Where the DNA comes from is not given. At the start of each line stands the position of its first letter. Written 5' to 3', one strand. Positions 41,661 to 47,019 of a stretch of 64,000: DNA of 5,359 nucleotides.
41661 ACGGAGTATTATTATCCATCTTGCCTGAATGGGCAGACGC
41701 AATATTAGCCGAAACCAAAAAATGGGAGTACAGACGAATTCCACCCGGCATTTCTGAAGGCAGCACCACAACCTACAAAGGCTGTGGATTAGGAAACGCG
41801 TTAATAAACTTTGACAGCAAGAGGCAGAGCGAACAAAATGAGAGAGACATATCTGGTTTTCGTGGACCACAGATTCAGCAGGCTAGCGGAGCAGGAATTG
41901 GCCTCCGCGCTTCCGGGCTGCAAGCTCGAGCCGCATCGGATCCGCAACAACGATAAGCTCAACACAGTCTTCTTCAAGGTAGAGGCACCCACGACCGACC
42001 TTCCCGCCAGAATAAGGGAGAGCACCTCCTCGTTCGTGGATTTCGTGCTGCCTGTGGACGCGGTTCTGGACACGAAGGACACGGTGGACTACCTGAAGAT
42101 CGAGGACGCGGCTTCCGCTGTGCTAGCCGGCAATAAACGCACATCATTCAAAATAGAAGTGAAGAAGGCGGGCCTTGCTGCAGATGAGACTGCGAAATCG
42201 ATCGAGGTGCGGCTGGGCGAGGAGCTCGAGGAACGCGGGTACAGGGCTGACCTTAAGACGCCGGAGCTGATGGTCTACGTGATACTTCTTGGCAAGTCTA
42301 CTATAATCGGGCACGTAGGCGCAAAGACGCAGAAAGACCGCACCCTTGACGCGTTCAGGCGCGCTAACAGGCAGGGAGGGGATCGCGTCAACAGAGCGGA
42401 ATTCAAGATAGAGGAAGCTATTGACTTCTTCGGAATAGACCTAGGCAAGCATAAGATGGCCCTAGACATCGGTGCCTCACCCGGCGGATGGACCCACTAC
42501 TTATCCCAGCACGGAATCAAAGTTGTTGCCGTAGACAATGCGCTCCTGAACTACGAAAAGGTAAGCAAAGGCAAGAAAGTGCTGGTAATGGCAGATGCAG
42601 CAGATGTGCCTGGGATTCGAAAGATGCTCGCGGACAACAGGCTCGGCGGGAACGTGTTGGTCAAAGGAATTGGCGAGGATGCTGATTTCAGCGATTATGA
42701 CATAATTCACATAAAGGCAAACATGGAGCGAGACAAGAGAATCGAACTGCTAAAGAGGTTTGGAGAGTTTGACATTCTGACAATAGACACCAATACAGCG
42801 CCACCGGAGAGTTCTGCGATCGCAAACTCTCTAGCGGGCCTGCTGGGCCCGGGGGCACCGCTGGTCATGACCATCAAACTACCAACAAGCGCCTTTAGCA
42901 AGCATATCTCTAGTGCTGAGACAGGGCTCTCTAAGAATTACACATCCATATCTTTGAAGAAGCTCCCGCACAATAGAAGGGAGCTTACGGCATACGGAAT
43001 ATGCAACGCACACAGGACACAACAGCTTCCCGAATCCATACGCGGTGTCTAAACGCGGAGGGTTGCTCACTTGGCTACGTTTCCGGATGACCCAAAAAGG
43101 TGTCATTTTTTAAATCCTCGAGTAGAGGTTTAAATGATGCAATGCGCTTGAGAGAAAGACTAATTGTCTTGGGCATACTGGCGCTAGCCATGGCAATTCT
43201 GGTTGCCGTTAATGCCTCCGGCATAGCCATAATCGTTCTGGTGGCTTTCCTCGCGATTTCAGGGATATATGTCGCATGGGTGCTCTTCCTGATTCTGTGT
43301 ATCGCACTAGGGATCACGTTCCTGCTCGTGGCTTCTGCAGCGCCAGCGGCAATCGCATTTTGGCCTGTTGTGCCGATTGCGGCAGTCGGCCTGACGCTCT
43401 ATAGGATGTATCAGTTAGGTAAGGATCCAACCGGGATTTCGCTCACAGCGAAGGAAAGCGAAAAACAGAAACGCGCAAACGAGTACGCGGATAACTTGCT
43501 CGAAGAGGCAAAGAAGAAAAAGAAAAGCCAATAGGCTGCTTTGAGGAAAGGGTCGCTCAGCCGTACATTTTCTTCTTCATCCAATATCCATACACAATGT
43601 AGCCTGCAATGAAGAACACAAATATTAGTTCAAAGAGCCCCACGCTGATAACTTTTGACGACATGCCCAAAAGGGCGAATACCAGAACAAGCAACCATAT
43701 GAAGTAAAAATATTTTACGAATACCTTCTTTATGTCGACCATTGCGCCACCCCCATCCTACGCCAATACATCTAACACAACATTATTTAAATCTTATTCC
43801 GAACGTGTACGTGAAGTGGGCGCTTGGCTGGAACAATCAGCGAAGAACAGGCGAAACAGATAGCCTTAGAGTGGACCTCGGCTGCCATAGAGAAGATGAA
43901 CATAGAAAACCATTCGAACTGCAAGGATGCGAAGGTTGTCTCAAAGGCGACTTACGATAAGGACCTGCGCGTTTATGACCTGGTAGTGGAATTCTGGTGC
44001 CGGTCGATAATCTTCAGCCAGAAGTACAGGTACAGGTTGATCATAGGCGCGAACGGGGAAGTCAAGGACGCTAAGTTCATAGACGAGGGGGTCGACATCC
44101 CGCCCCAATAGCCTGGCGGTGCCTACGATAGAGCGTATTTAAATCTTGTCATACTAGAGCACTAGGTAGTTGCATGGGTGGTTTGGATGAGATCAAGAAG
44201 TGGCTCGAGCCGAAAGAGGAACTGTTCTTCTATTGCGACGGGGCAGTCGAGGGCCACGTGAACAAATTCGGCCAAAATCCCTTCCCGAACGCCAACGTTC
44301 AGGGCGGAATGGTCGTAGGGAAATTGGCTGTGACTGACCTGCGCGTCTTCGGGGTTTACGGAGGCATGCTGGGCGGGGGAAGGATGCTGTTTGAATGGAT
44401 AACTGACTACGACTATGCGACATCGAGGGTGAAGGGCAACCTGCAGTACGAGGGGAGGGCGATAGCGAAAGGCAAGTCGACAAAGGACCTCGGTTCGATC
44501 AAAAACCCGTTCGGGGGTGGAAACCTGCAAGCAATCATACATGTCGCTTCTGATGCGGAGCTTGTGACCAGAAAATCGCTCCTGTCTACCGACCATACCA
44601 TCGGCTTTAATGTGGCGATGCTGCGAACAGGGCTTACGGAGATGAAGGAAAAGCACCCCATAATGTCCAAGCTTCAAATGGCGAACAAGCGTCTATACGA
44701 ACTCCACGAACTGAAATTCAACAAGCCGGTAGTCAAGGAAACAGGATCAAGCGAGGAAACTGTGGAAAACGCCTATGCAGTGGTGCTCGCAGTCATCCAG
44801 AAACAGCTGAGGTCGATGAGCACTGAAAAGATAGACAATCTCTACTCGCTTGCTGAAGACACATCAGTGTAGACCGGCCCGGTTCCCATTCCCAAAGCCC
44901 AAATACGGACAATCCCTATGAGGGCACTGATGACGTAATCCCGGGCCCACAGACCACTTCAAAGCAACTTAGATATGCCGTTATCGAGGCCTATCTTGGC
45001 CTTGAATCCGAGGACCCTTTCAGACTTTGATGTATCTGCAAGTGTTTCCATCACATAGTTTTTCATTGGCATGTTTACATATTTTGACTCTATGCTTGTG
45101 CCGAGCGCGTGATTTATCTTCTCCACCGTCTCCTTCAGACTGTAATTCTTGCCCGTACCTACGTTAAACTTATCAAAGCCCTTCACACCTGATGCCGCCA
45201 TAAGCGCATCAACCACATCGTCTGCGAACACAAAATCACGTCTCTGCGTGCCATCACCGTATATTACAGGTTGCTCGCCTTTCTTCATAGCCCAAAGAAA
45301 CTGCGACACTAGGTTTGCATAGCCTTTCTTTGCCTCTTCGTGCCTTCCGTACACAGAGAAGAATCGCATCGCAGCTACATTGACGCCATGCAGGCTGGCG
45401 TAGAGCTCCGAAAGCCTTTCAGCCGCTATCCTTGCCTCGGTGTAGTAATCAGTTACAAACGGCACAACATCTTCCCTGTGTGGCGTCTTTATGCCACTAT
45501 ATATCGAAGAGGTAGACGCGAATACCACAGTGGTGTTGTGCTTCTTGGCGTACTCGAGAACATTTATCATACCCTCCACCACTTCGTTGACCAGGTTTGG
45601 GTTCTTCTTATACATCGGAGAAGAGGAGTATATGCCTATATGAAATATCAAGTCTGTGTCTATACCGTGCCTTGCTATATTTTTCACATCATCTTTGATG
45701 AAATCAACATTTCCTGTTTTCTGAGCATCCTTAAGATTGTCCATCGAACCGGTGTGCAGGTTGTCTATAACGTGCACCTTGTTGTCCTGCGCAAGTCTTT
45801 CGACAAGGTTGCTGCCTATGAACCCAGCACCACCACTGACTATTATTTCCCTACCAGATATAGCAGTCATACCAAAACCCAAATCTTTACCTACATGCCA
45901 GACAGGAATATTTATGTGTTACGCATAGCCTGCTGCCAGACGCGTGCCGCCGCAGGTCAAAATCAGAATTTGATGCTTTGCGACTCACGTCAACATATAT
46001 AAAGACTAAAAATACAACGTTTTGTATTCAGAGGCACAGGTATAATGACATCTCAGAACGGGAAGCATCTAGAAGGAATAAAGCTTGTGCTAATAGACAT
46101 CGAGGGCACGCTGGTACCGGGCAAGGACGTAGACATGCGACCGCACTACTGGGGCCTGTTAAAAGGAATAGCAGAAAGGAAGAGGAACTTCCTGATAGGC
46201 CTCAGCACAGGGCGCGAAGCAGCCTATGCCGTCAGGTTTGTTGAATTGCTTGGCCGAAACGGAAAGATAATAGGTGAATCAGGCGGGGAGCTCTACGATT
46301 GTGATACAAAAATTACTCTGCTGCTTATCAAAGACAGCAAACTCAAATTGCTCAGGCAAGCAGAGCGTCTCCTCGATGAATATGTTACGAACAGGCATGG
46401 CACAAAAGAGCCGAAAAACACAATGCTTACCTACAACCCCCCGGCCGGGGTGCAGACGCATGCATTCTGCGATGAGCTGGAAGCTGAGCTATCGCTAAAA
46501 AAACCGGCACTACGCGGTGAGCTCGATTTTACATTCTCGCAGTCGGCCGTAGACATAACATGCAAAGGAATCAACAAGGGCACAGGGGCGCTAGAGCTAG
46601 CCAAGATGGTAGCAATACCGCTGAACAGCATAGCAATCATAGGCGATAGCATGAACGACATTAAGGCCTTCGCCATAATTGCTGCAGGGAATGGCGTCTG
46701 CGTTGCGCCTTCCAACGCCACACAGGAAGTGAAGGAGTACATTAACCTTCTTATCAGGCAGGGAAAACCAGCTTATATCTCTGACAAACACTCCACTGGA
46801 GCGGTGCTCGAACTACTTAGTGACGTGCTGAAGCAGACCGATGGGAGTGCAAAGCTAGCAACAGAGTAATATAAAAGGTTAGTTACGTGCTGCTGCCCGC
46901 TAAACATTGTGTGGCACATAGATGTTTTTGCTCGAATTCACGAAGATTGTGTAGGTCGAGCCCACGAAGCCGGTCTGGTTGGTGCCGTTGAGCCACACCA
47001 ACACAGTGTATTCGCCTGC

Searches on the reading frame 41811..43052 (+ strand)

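Call 47: search_protein_families(library=pfam, proteins=[window:41811-43052:+], max_evalue=0.0001)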
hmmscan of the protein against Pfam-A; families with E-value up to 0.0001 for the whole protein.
window:41811-43052:+ (413 aa): 1 family
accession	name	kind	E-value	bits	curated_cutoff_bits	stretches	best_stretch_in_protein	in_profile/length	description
PF01728.25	FtsJ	-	3.6e-11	43.8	24.1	1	193-252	2-62/181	FtsJ-like methyltransferase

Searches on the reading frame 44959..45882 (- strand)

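Call 47: search_protein_families(library=pfam, proteins=[window:44959-45882:-], max_evalue=0.0001)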
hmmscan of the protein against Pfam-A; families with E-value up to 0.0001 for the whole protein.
window:44959-45882:- (307 aa): 5 families
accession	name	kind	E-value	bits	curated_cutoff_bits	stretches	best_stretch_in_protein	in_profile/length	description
PF01370.27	Epimerase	-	1.2e-40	139.9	20.9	1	13-242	1-240/240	NAD dependent epimerase/dehydratase family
PF16363.11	GDP_Man_Dehyd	-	2.3e-33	116.5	27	1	15-305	2-331/332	GDP-mannose 4,6 dehydratase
PF01073.25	3Beta_HSD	-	2.9e-12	46.7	22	1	14-231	1-229/280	3-beta hydroxysteroid dehydrogenase/isomerase family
PF07993.18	NAD_binding_4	-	5e-08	32.9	20.1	0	76-226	89-257/258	Male sterility protein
PF04321.23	RmlD_sub_bind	-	5.8e-06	26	27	1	12-183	2-157/287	RmlD substrate binding domain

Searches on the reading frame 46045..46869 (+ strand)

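Call 9: search_protein_families(library=pfam, proteins=[window:46045-46869:+])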
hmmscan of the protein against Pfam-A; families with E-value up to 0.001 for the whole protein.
window:46045-46869:+ (274 aa): 3 families
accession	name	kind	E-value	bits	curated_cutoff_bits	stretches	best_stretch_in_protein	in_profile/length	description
PF08282.18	Hydrolase_3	-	4e-16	60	20.9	1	162-235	172-241/255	haloacid dehalogenase-like hydrolase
PF05116.19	S6PP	-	4.6e-09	36.7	20.3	1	151-256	140-240/247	Sucrose-6F-phosphate phosphohydrolase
PF00702.32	Hydrolase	-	0.00017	22.5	26.4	0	160-210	141-188/191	haloacid dehalogenase-like hydrolase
